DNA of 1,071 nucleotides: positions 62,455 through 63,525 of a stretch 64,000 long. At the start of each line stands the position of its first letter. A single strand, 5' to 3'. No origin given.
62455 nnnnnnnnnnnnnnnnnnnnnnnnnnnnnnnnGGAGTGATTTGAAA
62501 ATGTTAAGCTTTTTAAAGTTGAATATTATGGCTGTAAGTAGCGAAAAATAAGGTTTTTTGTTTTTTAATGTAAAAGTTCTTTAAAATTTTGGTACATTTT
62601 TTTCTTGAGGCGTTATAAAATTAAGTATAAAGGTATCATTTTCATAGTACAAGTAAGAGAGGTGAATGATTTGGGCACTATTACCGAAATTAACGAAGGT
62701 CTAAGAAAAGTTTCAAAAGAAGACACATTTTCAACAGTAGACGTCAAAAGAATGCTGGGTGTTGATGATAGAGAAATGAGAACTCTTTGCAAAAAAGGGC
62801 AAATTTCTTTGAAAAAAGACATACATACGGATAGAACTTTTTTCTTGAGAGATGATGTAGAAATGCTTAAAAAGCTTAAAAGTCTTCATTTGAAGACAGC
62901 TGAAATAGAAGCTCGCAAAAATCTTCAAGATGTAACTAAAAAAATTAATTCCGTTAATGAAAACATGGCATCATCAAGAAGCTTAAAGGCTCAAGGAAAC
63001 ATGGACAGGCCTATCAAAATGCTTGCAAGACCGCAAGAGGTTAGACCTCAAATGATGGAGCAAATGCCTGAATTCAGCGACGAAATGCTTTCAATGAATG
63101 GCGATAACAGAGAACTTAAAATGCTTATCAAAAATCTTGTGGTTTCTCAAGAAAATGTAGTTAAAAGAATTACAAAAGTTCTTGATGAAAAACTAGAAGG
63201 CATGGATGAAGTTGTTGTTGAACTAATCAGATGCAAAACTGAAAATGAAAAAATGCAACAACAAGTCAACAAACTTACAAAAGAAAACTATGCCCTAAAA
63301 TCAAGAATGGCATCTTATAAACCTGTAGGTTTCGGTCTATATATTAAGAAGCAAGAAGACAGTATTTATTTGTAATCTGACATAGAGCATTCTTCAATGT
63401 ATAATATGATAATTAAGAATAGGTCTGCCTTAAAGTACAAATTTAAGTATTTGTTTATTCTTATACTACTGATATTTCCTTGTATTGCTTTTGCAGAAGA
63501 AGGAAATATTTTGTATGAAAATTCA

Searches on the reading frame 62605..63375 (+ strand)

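Call 42: search_protein_families(library=pfam, proteins=[window:62605-63375:+], max_evalue=0.001)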
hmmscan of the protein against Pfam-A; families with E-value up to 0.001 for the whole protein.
window:62605-63375:+ (256 aa): 0 families

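Call 77: search_protein_families(library=phrogs, proteins=[window:62605-63375:+], max_evalue=0.01)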
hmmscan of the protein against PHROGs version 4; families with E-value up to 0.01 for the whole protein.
window:62605-63375:+ (256 aa): 2 families
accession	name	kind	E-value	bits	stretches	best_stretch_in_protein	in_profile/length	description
phrog_19880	-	transcription regulation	0.0031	18.7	1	25-103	56-133/136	transcriptional regulator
phrog_4691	-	integration and excision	0.0033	18.4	1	31-90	8-66/78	excisionase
